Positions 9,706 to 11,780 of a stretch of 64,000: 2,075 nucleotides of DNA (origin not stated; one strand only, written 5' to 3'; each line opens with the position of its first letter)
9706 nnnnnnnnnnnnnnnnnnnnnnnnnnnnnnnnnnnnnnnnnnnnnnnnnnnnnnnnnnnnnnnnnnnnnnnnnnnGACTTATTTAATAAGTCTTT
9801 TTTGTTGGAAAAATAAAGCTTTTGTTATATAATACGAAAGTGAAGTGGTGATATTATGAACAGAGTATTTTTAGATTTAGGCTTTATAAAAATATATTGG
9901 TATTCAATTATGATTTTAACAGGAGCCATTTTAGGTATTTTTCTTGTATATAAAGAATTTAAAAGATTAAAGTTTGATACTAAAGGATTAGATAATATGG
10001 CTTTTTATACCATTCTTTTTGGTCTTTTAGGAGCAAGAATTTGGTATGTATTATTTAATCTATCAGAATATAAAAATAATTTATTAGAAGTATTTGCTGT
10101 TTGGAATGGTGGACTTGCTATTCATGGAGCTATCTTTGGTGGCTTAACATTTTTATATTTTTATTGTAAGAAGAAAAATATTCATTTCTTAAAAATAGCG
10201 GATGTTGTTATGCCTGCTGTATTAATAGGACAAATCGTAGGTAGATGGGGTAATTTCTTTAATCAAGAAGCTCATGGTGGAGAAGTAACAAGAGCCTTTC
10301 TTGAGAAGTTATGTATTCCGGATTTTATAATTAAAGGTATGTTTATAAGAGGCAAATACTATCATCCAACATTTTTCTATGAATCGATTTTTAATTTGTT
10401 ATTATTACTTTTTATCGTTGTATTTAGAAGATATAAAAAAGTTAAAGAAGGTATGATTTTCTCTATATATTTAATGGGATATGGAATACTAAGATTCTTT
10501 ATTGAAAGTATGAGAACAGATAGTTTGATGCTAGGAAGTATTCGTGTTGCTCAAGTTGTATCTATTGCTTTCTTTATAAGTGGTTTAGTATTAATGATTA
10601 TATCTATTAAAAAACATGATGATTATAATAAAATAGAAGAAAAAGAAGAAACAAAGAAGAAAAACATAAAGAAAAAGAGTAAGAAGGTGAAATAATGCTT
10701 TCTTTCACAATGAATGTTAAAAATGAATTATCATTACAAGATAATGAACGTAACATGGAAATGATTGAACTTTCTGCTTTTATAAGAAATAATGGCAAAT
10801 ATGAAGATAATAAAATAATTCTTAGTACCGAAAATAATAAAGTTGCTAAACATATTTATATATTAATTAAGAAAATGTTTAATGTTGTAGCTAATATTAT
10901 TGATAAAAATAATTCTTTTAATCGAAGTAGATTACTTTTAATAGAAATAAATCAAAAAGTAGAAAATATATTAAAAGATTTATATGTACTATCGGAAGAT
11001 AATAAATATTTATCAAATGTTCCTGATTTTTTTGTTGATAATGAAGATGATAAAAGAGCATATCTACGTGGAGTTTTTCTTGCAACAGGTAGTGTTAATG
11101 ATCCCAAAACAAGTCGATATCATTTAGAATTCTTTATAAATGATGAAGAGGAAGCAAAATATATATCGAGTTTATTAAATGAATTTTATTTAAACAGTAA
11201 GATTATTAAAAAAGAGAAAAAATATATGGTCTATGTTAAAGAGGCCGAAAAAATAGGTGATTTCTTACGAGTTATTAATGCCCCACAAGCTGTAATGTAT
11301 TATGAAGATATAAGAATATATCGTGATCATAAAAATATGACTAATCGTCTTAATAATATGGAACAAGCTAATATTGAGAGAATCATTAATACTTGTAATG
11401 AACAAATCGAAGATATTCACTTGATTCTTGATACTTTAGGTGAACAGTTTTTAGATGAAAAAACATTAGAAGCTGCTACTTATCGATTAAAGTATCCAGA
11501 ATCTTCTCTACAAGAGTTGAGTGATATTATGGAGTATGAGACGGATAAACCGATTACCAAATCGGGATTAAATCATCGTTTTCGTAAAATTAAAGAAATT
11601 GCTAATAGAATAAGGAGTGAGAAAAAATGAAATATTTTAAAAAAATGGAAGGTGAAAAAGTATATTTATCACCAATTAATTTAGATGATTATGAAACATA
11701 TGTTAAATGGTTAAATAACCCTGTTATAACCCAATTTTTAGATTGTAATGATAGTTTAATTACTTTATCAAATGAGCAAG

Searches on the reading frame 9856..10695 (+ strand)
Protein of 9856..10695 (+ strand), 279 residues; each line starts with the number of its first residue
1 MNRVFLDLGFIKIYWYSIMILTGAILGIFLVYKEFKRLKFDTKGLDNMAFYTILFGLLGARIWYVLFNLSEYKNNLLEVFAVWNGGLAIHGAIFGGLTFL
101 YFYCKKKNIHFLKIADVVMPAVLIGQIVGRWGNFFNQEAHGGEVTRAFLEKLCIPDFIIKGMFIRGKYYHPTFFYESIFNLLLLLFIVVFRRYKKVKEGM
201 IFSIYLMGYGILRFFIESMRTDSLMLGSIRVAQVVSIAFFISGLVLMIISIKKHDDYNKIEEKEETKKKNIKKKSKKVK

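Call 19: search_protein_families(library=pfam, proteins=[window:9856-10695:+], max_evalue=0.001)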
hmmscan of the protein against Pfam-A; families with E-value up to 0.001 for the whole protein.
window:9856-10695:+ (279 aa): 2 families
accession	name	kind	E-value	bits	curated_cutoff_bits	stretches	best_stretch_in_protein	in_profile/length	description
PF01790.23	LGT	-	2e-72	243.8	24.9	1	4-249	2-240/240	Prolipoprotein diacylglyceryl transferase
PF04103.21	CD20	-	0.00093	19.7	27.9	0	201-266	36-100/156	CD20-like family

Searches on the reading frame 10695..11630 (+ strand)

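Call 19: search_protein_families(library=pfam, proteins=[window:10695-11630:+], max_evalue=0.001)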
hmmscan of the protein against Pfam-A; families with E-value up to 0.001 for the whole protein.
window:10695-11630:+ (311 aa): 4 families
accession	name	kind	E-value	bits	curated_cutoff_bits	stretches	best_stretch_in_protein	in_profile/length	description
PF14527.11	LAGLIDADG_WhiA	-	7e-32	109.9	23.2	1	121-212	2-92/93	WhiA LAGLIDADG-like domain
PF02650.20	HTH_WhiA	-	5.5e-27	94.4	27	1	217-303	2-84/84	WhiA C-terminal HTH domain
PF10298.14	WhiA_N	-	7.1e-09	36.1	23.4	1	23-97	5-84/86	WhiA N-terminal LAGLIDADG-like domain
PF14528.11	LAGLIDADG_3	-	4.8e-06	27.2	22.5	1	120-194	3-69/82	LAGLIDADG-like domain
